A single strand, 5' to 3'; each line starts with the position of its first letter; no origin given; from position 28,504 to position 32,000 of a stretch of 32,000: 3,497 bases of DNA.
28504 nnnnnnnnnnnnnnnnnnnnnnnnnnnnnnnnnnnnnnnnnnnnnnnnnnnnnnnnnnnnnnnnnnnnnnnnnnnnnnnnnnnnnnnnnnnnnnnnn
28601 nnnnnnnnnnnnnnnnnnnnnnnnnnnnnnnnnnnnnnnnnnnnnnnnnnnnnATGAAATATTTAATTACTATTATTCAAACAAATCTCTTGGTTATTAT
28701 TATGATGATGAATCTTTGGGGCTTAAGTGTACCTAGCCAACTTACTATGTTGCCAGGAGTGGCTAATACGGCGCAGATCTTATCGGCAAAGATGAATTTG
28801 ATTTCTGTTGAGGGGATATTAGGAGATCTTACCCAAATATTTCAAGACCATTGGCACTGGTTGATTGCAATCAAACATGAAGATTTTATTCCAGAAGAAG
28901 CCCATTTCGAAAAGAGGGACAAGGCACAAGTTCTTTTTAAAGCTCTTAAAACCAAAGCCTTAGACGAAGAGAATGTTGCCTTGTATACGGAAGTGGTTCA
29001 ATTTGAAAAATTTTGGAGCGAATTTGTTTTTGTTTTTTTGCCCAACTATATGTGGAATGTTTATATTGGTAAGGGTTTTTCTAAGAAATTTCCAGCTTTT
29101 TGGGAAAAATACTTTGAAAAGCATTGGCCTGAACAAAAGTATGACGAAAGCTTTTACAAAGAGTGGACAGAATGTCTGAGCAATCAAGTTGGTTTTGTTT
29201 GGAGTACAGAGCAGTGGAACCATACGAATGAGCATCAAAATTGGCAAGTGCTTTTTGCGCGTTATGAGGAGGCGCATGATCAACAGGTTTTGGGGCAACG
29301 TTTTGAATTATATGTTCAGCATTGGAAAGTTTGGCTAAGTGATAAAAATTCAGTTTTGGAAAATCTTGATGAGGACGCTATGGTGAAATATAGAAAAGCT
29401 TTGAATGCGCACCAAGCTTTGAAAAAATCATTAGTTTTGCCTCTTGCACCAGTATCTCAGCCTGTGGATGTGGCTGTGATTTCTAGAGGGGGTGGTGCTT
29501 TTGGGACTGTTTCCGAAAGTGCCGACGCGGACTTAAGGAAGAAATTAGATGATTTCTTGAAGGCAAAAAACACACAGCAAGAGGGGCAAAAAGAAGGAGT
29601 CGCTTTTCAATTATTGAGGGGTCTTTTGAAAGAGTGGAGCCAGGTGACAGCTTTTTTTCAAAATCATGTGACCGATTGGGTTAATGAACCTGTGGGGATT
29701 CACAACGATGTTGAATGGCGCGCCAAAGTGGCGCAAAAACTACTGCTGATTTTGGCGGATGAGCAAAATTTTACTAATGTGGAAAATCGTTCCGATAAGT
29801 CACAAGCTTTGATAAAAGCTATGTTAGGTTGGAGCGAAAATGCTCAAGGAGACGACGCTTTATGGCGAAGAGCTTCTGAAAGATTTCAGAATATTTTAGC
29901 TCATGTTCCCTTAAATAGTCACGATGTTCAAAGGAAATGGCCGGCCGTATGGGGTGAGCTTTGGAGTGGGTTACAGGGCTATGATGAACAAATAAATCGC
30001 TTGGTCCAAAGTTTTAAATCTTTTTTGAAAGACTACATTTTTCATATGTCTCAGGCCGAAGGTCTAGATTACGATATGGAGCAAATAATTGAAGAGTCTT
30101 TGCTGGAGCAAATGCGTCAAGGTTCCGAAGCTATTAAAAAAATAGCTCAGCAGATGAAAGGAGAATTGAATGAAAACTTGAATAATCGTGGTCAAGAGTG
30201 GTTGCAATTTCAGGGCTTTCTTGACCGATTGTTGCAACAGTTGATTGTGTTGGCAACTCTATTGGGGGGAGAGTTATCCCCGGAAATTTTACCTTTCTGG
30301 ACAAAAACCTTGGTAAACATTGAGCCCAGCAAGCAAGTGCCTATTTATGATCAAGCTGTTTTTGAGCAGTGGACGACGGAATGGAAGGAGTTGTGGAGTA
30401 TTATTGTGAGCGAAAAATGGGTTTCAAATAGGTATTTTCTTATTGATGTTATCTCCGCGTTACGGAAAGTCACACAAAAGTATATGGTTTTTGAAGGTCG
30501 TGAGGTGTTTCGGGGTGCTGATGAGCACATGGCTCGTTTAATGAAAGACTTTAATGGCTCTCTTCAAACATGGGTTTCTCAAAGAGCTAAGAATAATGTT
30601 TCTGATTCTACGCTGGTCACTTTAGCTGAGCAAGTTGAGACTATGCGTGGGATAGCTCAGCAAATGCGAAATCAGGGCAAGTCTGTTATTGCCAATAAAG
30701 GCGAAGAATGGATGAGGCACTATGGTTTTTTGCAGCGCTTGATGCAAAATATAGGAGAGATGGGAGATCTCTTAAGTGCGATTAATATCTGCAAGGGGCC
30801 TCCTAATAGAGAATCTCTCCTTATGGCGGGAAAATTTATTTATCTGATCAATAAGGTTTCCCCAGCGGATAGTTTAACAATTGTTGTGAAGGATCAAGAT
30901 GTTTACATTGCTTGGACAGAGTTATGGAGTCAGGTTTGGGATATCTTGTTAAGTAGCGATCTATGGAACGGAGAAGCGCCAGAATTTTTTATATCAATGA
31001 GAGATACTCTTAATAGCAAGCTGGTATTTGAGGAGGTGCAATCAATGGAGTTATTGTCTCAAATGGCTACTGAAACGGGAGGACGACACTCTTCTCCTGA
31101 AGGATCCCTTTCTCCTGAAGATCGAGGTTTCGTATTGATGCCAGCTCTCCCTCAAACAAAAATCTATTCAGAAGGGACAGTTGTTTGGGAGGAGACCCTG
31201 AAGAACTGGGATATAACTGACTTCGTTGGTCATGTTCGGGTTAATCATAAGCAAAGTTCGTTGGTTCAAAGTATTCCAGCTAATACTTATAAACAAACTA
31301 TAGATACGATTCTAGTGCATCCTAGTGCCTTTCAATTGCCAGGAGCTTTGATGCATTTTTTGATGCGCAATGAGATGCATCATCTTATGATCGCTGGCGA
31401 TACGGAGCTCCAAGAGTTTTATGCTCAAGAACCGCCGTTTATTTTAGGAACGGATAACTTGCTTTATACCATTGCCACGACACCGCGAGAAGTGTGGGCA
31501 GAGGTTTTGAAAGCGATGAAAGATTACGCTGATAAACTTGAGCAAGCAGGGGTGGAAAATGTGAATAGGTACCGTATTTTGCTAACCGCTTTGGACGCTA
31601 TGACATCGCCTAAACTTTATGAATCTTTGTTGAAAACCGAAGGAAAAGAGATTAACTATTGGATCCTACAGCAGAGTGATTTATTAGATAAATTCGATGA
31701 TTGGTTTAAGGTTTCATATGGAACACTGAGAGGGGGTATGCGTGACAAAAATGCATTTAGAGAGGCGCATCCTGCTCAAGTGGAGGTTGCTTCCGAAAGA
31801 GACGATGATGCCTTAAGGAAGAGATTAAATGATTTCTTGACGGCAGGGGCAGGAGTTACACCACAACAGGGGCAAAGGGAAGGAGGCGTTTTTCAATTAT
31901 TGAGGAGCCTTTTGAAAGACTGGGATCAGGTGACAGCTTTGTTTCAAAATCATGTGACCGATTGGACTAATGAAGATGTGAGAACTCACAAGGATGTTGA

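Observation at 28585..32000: Open frame of more than 1,100 codons missing from the ORF track: a giant Trp-rich orphan protein that runs off the window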

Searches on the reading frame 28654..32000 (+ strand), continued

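Call 52: find_encoding_contigs(protein=P0003, flank=10000, max_places=4)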
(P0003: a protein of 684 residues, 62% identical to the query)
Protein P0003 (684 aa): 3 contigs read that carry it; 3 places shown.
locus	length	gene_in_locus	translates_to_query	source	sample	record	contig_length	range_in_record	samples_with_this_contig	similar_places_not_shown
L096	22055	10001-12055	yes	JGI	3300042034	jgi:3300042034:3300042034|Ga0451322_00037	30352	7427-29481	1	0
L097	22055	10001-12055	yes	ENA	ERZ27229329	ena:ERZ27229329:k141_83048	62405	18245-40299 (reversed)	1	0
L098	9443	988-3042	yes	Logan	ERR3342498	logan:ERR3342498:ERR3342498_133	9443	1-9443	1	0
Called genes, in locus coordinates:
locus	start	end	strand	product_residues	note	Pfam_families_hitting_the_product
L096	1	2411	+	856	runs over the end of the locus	PF02739:5_3_exonuc_N, PF01367:5_3_exonuc, PF00476:DNA_pol_A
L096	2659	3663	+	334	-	PF00044:Gp_dh_N, PF02800:Gp_dh_C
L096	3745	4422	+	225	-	-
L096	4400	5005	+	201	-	PF00162:PGK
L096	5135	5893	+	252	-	PF00121:TIM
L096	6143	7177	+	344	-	PF03102:NeuB, PF08666:SAF (weak)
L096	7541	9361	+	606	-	-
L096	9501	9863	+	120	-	PF04892:VanZ-LLP1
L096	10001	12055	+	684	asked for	PF22745:Nlig-Ia, PF01653:DNA_ligase_aden, PF03120:OB_DNA_ligase, PF12738:PTCB-BRCT (faint), PF14520:HHH_5 (faint), PF12826:HHH_2, PF00533:BRCT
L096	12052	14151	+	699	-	PF03190:Thioredox_DsbH, PF13899:Thioredoxin_7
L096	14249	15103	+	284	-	PF02569:Pantoate_ligase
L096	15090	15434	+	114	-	PF02261:Asp_decarbox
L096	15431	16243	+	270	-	PF01408:GFO_IDH_MocA, PF03447:NAD_binding_3, PF01958:Asp_DH_C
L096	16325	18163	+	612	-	PF00515:TPR_1 (faint), PF07719:TPR_2 (faint), PF12895:ANAPC3 (faint), PF13174:TPR_6 (faint), PF13181:TPR_8 (faint), PF13414:TPR_11 (faint), PF13424:TPR_12 (faint), PF13432:TPR_16 (weak), +9 more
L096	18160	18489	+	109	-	-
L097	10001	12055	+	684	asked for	PF22745:Nlig-Ia, PF01653:DNA_ligase_aden, PF03120:OB_DNA_ligase, PF12738:PTCB-BRCT (faint), PF14520:HHH_5 (faint), PF12826:HHH_2, PF00533:BRCT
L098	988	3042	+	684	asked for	PF22745:Nlig-Ia, PF01653:DNA_ligase_aden, PF03120:OB_DNA_ligase, PF12738:PTCB-BRCT (faint), PF14520:HHH_5 (faint), PF12826:HHH_2, PF00533:BRCT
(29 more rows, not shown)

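Call 74: search_dna_similar(query=window:28654-32000:+, collection=plasmids, mode=protein, max_evalue=0.001, max_rows=10)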
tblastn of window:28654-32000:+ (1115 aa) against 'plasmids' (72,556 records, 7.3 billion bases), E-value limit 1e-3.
No match.

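Call 75: search_dna_similar(query=window:28654-32000:+, collection=phages, mode=protein, max_evalue=0.001, max_rows=10)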
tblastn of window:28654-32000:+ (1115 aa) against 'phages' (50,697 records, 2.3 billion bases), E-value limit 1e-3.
No match.

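Call 76: find_related_loci(query=window:28654-32000:+, collection=viral_contigs, flank=5000)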
Query window:28654-32000:+ (1115 aa) in viral_contigs; peptide patterns used: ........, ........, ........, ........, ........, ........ (x = any residue, [..] = any of these).
2 stretches matched a pattern, but none encodes a relative of the query by tblastn (E <= 1e-3).

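Call 90: search_protein_families(library=pfam, proteins=[L089:3-518:+, L089:519-1118:+, L089:1119-1751:+], max_evalue=1)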
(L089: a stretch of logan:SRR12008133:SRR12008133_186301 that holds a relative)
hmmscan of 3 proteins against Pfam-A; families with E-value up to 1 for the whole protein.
L089:3-518:+ (172 aa): 3 families
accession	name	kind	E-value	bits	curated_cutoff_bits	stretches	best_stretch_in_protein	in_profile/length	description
PF15244.11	HSD3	-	0.028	14.4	27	1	27-91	312-375/416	Spermatogenesis-associated protein 7, or HSD3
PF09312.16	SurA_N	-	0.091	13.4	30.8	1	46-89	71-114/118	SurA N-terminal domain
PF14535.12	AMP-binding_C_2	-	0.092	13.4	25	1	3-63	8-69/96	AMP-binding enzyme C-terminal domain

L089:519-1118:+ (200 aa): 5 families
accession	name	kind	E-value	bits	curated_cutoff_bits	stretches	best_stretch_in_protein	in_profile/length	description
PF01231.23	IDO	-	0.0073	15.6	26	1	14-71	161-219/412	Indoleamine 2,3-dioxygenase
PF05859.17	Mis12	-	0.043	14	25.7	1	7-68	144-208/231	Mis12 protein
PF19033.6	Intu_longin_3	-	0.049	14.3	27.1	1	33-83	22-72/98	Intu longin-like domain 3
PF23153.1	Aip3p_Bud6_N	-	0.067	13.9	27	1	10-64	6-61/109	Aip3p/Bud6 N-terminal domain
PF06419.17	COG6_N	-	0.15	12.7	27.4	1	34-67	31-64/114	Conserved oligomeric complex COG6, N-terminal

L089:1119-1751:+ (211 aa): 2 families
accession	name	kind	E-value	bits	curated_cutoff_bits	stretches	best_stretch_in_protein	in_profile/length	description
PF05045.17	RgpF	-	0.019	14.1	25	1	142-196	34-90/503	Rhamnan synthesis protein F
PF14474.11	RTC4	-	0.16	12.6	23.7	0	142-183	55-97/121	RTC4-like domain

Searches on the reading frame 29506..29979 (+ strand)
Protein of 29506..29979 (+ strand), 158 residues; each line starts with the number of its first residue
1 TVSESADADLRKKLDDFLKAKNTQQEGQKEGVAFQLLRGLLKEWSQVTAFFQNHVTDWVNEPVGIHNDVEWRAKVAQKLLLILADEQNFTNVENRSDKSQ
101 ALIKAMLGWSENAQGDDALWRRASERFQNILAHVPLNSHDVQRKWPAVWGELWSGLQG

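Call 90: search_protein_families(library=pfam, proteins=[window:29506-29979:+], max_evalue=1)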
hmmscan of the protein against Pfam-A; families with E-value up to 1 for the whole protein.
window:29506-29979:+ (158 aa): 3 families
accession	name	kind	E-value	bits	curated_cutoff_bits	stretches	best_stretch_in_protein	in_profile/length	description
PF06069.16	PerC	-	0.082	13.6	22.6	1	118-146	14-39/90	PerC transcriptional activator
PF00617.24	RasGEF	-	0.09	13.1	23.1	1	15-89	20-83/181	RasGEF domain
PF10143.14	PhosphMutase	-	0.22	11.9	21.5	1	59-137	92-170/170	2,3-bisphosphoglycerate-independent phosphoglycerate mutase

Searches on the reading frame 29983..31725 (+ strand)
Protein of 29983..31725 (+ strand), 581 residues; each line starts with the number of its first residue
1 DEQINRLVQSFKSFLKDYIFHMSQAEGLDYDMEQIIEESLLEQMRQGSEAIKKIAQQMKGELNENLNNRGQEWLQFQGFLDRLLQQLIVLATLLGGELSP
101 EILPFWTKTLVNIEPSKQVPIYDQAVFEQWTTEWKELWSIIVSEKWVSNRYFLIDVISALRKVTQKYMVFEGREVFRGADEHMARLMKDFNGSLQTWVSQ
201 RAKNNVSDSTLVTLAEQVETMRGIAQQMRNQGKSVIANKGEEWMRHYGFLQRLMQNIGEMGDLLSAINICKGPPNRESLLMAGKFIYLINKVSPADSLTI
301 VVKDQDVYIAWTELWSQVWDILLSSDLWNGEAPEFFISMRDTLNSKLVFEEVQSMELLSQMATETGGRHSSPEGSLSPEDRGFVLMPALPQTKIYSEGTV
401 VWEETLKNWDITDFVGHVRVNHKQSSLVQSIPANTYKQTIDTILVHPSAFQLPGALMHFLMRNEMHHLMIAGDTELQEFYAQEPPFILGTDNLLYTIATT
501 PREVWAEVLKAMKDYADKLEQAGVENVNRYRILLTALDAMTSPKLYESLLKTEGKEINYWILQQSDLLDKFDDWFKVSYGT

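Call 81: search_solved_structures(query=A5, max_evalue=10)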
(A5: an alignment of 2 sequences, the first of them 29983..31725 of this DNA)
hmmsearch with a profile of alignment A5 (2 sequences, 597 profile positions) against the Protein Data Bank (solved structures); distinct sequences matched with E-value up to 10: 6.
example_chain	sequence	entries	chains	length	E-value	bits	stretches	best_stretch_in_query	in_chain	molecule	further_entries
7y6f_A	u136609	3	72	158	0.4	12.5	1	534-592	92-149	Bacterioferritin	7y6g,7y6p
8jax_A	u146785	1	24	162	0.43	12.4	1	534-592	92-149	Bacterioferritin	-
5xx9_A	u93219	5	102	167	0.46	12.3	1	534-592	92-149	Bacterioferritin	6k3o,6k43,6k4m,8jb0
2fkz_A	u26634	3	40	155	0.91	11.3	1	526-587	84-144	Bacterioferritin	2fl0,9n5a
7dwo_A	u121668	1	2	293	1.4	10.7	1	200-269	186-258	Predicted DNA-binding transcriptional regulator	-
9wgj_A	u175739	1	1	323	1.9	10.2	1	307-364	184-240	Catechol 1,2-dioxygenase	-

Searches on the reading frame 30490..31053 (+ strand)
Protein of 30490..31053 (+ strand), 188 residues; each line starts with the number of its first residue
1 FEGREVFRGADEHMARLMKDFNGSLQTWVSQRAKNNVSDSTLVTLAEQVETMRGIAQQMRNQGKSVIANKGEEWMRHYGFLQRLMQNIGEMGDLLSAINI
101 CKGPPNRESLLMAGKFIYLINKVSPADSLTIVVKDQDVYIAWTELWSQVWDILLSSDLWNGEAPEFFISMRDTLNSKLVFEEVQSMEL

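Call 90: search_protein_families(library=pfam, proteins=[window:30490-31053:+], max_evalue=1)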
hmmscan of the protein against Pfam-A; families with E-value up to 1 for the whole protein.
window:30490-31053:+ (188 aa): 1 family
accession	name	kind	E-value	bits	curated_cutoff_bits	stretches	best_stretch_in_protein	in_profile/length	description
PF19995.5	iSTAND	-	0.15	12.9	24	1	47-88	8-49/163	inactive STAND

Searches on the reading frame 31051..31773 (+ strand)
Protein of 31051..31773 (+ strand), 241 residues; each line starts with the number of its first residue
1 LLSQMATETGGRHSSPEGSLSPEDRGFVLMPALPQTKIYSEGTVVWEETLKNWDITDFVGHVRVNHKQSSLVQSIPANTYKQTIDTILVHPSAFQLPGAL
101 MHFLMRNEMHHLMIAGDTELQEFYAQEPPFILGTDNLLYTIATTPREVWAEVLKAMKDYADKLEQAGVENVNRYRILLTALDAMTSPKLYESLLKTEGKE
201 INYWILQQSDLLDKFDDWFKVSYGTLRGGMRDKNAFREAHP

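Call 65: predict_structure(alignment_id=A3)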
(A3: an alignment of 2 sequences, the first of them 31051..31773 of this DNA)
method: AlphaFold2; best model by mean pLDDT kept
length: 241 residues; sequences in the alignment: 2
mean_pLDDT: 41.1   pTM: 0.39
mean pLDDT of the five models: 41.1, 40.1, 38.4, 37.1, 36.4
residues with pLDDT >= 90: 0; 70-90: 7; 50-70: 54; < 50: 180
segments of 3 or more residues with pLDDT < 50: 1-124, 127-136, 196-241
pLDDT, mean of each block of 10 residues (from residue 1): 23 29 30 26 34 33 30 30 26 30 35 36 46 47 61 66 66 64 66 51 43 45 35 35 34
secondary structure, 60 per line:
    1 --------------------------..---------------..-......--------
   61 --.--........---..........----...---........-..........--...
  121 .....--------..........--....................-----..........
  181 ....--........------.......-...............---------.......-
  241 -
elements in order: H47-52 H66-73 H77-86 H97-104 H106-115 H118-125 H134-143 H146-165 H171-184 H187-194 H201-207 H209-223 H233-239

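Call 77: fold_search(model_id=the predicted structure, library=pdb)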
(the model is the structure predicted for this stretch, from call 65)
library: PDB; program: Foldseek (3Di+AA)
matches with E <= 10: 32; with E <= 0.001: 0
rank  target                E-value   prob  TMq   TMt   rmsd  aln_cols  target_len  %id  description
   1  9n6v_LL               2.6e+00  0.08  0.17  0.10  22.8       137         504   12  SSU processome maturation and disassembly, State A (released 2025-11-05)
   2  6zqd_UM               2.6e+00  0.06  0.18  0.07  19.5       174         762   10  Cryo-EM structure of the 90S pre-ribosome from Saccharomyces cerevisiae, state Post-A1 (released 2020-09-23)
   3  5ica_B                3.2e+00  0.07  0.21  0.32  13.7       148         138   17  Structure of the CTD complex of UTP12, Utp13, Utp1 and Utp21 (released 2016-07-06)
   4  9n73_LL               3.6e+00  0.06  0.18  0.10  23.1       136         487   12  SSU processome maturation and disassembly, State G (released 2025-10-29)
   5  6lqu_B3               3.8e+00  0.06  0.21  0.08  17.0       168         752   13  Cryo-EM structure of 90S small subunit preribosomes in transition states (State A1) (released 2020-09-16)
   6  6tbl_A                4.7e+00  0.06  0.17  0.29  11.7       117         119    7  Crystal structure of MMS19(CTD)-CIAO1-CIAO2B CIA targeting complex (released 2020-07-29)
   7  8h7e_B                5.0e+00  0.05  0.12  0.26  11.6        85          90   20  Crystal structure of a de novo enzyme, ferric enterobactin esterase Syn-F4 (K4T) at 2.0 angstrom resolution (released 2023-09-20)
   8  3c2h_B                5.0e+00  0.02  0.13  0.07  17.3       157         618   13  Crystal Structure of SYS-1 at 2.6A resolution (released 2008-05-20)
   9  7o3x_A                5.3e+00  0.01  0.10  0.11  27.6       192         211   14  Structural basis for VIPP1 oligomerization and maintenance of thylakoid membrane integrity (released 2021-06-30)
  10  7sp9_A                5.6e+00  0.02  0.15  0.09  19.1       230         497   12  Chlorella virus Hyaluronan Synthase in the GlcNAc-primed channel-closed state (released 2022-04-06)
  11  6hdz_A                5.9e+00  0.05  0.17  0.10  19.6       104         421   10  Pseudomonas aeruginosa Seryl-tRNA Synthetase in Complex with 5'-O-(N-(L-seryl)-Sulfamoyl)uridine (released 2019-12-04)
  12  6zqa_UM               6.3e+00  0.03  0.17  0.07  19.9       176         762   11  Cryo-EM structure of the 90S pre-ribosome from Saccharomyces cerevisiae, state A (Poly-Ala) (released 2020-09-23)
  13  8fiq_A                6.6e+00  0.07  0.23  0.30  10.4       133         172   14  Multi-state design of two-state switchable hinge proteins (released 2023-08-16)
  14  7tz7_B                6.6e+00  0.01  0.12  0.11  28.9       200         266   10  PI3K alpha in complex with an inhibitor (released 2022-05-18)
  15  6pw3_B                7.0e+00  0.03  0.15  0.24  13.8       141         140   16  LARP1 DM15 FYRE (F844Y, R847E) mutant bound to m7GpppG dinucleotide (capG) (released 2019-11-06)
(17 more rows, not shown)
